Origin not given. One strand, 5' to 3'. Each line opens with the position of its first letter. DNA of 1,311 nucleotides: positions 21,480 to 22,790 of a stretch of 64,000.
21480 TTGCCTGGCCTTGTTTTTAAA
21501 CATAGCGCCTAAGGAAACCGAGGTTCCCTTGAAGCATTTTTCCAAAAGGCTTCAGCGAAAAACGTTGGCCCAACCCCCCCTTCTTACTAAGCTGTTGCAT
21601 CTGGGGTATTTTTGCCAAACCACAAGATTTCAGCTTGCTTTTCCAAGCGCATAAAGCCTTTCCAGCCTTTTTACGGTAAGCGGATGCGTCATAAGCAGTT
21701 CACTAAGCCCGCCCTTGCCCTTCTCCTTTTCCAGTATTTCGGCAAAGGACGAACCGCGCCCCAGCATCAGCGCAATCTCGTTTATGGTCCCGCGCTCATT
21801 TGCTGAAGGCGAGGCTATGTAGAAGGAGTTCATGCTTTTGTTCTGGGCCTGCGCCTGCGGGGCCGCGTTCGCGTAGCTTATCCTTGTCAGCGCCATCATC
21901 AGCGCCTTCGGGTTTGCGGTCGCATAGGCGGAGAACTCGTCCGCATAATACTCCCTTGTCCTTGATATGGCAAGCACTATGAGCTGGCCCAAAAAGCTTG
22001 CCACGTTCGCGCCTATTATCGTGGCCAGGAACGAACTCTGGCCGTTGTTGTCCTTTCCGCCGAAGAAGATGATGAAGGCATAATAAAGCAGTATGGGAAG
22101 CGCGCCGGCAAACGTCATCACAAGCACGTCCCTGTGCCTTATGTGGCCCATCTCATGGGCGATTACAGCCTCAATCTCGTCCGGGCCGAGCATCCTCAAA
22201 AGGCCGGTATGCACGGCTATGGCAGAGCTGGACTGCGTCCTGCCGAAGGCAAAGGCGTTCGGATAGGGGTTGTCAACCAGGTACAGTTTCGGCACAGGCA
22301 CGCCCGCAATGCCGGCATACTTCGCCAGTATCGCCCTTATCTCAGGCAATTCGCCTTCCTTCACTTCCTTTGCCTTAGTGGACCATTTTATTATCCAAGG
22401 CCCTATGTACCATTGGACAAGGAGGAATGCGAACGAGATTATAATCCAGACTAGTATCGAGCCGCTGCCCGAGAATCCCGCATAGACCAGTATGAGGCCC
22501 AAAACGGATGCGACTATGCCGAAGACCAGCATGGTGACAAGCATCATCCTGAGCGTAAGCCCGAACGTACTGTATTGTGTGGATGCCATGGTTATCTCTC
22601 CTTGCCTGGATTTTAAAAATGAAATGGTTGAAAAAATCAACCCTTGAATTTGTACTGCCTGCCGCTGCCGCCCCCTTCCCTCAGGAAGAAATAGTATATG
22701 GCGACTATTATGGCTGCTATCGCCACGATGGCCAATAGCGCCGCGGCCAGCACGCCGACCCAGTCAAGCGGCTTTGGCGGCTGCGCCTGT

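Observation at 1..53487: Dispersed family of at least 8 ankyrin-repeat genes with conserved Lys-rich N-leader and a Cys-containing C-terminal tail (ETAAF ... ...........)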

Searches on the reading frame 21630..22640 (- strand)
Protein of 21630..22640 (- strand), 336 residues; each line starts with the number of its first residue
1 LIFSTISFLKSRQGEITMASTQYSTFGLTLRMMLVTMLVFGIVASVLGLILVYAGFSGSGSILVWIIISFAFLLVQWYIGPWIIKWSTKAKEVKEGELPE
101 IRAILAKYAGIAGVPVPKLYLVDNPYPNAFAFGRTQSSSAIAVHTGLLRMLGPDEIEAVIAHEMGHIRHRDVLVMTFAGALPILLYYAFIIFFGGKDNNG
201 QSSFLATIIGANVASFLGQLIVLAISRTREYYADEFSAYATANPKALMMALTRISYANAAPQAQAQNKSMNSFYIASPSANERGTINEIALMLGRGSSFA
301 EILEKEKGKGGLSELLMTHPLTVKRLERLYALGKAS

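Call 15: search_protein_families(library=pfam, proteins=[window:21630-22640:-], max_evalue=0.001)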
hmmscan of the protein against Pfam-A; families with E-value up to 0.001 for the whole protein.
window:21630-22640:- (336 aa): 1 family
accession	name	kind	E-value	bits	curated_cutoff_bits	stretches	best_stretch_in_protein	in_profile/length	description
PF01435.24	Peptidase_M48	-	7.7e-36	124.1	20.3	1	99-329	5-182/186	Peptidase family M48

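Call 56: search_protein_families(library=ncbifam, proteins=[window:21630-22640:-], max_evalue=0.001)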
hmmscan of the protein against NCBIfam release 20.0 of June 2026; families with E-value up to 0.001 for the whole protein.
window:21630-22640:- (336 aa): 10 families
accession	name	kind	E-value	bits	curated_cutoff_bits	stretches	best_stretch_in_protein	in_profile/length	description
NF002669.0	PRK02391.1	equivalog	9.7e-56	189.1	341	1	26-277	9-264/298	zinc metalloprotease HtpX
NF002826.0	PRK03001.1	equivalog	1.4e-51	175.4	369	1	44-271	12-245/285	zinc metalloprotease HtpX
NF002363.0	PRK01345.1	equivalog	4.9e-48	163.8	422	1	35-280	6-254/318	zinc metalloprotease HtpX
NF002322.0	PRK01265.1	equivalog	7.2e-48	163.7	275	1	25-330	5-319/325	zinc metalloprotease HtpX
NF003425.0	PRK04897.1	equivalog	3.4e-45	154.5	355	1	30-282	14-276/298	zinc metalloprotease HtpX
NF002839.0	PRK03072.1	equivalog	1.2e-43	149.2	412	1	35-281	11-261/291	zinc metalloprotease HtpX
NF003965.0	PRK05457.1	equivalog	1.6e-33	116.3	245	1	32-278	10-260/285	protease HtpX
NF002775.0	PRK02870.1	equivalog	1.1e-30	107.1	285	1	90-266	109-290/338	zinc metalloprotease HtpX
NF052399.1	M48_lipo_LoiP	exception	9.3e-08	31.8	365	1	110-272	81-228/247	metalloprotease LoiP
NF052400.1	M48_BAM_BepA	equivalog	7e-05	21.8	570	0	118-171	92-142/483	beta-barrel assembly-enhancing protease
